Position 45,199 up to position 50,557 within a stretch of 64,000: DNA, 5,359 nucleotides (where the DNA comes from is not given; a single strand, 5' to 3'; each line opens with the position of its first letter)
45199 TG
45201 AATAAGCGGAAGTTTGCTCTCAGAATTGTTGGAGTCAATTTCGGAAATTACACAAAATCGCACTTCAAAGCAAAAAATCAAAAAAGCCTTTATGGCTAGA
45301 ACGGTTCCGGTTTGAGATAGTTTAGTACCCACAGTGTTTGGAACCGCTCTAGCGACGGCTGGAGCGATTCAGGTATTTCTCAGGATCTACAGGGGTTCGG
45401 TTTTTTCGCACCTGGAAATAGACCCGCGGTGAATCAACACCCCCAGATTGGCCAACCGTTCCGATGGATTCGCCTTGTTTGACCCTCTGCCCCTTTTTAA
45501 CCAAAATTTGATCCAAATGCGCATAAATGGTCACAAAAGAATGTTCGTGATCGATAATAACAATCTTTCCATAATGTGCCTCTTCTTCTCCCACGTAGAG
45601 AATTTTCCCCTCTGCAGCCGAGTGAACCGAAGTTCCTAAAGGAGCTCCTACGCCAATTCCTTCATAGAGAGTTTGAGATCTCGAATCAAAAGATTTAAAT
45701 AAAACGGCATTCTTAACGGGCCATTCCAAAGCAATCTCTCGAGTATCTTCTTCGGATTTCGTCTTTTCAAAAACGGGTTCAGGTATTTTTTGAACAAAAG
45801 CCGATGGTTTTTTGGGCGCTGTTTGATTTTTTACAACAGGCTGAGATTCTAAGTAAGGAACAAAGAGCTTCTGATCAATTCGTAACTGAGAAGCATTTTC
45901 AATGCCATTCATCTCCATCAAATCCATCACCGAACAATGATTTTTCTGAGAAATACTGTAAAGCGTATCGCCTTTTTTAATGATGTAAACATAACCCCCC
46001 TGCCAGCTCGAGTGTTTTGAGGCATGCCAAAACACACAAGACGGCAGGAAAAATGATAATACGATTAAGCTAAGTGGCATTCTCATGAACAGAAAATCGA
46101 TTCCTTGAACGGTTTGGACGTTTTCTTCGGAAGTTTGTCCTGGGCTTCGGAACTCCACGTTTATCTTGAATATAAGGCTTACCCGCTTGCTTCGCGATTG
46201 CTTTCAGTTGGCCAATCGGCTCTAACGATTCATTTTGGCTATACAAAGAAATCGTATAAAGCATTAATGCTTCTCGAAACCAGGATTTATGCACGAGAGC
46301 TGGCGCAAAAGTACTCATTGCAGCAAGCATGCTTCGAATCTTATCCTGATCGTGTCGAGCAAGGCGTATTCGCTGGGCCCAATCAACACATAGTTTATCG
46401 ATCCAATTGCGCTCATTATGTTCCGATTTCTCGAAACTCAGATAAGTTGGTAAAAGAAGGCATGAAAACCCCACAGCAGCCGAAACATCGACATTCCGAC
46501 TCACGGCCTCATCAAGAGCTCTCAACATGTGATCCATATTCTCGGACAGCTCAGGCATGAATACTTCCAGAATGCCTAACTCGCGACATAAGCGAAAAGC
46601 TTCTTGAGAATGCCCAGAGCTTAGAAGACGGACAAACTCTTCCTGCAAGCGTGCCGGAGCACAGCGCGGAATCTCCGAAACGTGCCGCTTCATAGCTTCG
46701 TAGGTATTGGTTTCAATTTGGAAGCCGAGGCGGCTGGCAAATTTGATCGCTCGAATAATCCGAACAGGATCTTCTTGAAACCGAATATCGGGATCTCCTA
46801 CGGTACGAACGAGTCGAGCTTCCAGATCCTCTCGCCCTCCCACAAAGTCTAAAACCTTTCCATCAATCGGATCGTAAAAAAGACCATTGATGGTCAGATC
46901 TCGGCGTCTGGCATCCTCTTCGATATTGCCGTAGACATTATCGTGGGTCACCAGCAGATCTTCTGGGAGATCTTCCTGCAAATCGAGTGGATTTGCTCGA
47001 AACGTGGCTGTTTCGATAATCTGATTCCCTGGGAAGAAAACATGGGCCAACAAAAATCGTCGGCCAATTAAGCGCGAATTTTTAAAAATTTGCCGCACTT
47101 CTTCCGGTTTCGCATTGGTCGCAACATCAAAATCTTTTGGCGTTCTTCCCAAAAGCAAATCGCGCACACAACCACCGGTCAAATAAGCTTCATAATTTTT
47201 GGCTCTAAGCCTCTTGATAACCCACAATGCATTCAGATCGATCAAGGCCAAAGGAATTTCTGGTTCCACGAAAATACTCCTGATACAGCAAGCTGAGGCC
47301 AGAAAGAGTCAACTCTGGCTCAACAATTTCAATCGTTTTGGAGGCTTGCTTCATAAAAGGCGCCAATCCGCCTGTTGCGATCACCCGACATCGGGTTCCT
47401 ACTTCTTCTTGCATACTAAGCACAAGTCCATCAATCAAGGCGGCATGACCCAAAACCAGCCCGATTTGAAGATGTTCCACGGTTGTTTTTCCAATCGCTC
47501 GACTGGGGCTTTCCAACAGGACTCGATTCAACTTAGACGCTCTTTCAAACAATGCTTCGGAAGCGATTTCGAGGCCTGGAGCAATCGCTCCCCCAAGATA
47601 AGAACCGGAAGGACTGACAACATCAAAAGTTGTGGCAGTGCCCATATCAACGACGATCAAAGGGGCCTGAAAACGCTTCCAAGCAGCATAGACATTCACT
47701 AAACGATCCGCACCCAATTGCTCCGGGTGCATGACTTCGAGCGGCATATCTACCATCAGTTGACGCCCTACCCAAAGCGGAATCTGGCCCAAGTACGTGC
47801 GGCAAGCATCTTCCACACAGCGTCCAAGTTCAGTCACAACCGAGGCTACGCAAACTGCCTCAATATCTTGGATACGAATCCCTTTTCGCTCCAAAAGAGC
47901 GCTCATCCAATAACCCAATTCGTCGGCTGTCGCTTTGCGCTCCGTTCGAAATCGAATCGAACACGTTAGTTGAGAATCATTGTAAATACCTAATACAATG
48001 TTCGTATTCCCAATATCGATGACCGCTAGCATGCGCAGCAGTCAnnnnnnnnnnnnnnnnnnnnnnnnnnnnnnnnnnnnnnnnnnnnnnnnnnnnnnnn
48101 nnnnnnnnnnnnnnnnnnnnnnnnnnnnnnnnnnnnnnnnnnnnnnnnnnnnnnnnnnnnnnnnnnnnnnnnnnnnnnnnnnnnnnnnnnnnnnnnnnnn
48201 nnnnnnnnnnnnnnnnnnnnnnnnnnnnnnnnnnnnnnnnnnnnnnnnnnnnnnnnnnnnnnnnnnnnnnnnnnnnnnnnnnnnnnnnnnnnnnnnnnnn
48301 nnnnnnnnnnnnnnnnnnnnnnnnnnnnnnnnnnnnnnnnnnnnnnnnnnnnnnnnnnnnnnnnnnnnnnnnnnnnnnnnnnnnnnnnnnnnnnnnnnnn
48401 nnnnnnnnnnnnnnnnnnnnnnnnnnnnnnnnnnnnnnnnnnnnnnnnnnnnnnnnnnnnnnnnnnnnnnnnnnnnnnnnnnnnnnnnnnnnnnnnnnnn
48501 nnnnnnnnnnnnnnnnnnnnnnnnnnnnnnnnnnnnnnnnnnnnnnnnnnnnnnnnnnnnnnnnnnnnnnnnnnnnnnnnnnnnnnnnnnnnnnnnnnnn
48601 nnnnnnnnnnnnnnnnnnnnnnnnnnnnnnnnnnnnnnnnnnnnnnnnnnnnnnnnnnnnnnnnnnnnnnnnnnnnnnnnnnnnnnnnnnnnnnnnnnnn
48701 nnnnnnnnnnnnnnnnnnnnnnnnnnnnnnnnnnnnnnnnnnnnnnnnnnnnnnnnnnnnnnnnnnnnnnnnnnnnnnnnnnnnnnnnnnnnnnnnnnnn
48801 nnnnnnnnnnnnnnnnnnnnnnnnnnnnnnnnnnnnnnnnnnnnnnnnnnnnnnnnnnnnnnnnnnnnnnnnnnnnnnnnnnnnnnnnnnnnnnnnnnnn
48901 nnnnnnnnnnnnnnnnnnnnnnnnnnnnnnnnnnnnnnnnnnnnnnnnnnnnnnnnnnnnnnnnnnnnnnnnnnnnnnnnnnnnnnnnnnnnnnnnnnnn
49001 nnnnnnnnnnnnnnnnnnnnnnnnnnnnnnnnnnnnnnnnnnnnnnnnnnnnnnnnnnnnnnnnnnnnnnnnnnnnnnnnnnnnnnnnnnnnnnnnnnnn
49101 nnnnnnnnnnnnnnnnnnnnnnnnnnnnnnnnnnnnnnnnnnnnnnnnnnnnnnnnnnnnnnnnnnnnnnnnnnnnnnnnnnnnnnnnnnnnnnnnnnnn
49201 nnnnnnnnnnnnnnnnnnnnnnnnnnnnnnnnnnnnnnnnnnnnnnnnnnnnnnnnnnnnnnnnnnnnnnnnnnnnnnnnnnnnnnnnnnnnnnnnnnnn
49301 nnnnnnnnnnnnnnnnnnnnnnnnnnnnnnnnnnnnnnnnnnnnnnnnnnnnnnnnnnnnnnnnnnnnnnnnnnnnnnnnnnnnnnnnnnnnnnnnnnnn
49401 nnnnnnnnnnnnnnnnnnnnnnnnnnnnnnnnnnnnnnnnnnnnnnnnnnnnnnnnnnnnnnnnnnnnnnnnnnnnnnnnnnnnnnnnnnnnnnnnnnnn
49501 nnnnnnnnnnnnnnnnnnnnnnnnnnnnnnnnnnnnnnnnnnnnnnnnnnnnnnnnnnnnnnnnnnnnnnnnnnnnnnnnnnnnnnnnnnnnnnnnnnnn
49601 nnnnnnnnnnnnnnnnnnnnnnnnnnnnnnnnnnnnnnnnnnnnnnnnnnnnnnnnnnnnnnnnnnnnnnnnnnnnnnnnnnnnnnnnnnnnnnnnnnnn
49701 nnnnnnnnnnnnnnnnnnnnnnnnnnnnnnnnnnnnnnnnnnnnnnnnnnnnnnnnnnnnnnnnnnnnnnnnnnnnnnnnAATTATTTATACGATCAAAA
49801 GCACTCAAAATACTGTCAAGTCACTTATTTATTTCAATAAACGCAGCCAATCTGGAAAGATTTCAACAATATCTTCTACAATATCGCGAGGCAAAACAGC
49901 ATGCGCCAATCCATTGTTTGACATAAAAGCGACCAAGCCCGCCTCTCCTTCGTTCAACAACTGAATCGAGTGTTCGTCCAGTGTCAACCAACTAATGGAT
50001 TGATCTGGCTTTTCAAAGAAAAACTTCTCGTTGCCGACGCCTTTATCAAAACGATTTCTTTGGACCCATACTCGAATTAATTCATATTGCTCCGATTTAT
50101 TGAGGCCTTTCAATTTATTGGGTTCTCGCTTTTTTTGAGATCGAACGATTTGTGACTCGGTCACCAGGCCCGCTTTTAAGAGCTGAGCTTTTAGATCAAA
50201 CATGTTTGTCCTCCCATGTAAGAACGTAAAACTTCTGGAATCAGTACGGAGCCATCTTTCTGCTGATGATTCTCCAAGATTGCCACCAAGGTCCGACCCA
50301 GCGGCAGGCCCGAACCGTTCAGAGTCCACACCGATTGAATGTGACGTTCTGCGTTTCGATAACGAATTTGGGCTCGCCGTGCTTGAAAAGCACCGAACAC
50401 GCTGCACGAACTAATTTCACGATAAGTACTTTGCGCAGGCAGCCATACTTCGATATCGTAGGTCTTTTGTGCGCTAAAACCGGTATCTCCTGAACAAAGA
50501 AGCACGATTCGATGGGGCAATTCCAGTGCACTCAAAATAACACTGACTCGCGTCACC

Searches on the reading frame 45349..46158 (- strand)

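Call 41: search_protein_families(library=pfam, proteins=[window:45349-46158:-], max_evalue=0.001)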
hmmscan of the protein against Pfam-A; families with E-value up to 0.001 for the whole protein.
window:45349-46158:- (269 aa): 2 families
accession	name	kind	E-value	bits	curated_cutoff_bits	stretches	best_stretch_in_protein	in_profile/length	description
PF01551.29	Peptidase_M23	-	9.4e-29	99.9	28.7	1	166-259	4-96/96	Peptidase family M23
PF01476.26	LysM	-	2.3e-14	53.5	20.9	1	58-101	1-43/43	LysM domain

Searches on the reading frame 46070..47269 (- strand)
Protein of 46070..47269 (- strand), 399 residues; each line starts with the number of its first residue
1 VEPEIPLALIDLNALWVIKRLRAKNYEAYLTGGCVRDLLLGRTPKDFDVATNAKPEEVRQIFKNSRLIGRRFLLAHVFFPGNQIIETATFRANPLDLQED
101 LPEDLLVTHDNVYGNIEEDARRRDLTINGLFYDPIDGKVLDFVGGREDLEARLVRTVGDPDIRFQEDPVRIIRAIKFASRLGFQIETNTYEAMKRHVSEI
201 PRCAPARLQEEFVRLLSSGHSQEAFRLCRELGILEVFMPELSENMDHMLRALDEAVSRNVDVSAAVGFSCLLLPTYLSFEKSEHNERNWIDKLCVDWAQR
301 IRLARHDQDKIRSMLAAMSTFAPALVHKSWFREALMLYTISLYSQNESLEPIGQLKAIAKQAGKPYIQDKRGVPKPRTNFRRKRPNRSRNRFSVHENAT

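Call 41: search_protein_families(library=pfam, proteins=[window:46070-47269:-], max_evalue=0.001)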
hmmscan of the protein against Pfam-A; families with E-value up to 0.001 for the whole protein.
window:46070-47269:- (399 aa): 2 families
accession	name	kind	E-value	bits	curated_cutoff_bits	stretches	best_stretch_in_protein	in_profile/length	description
PF01743.26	PolyA_pol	-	2.9e-35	121.8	23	1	28-155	1-126/126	Poly A polymerase head domain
PF12627.12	PolyA_pol_RNAbd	-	1.2e-18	67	22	1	182-243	1-62/64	Probable RNA and SrmB- binding site of polymerase A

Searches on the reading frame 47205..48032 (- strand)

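Call 41: search_protein_families(library=pfam, proteins=[window:47205-48032:-], max_evalue=0.001)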
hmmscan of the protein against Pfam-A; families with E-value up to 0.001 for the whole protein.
window:47205-48032:- (275 aa): 1 family
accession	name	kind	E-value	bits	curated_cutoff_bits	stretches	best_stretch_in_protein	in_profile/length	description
PF03309.20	Pan_kinase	-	3.6e-63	213.6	24.7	1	4-204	3-203/205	Type III pantothenate kinase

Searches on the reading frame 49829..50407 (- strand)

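Call 41: search_protein_families(library=pfam, proteins=[window:49829-50407:-], max_evalue=0.001)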
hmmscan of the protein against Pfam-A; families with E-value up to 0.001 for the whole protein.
window:49829-50407:- (192 aa): 1 family
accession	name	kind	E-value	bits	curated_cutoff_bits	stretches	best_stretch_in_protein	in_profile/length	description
PF09831.14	DUF2058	-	2.1e-05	25.2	25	0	72-98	2-28/174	Uncharacterized protein conserved in bacteria (DUF2058)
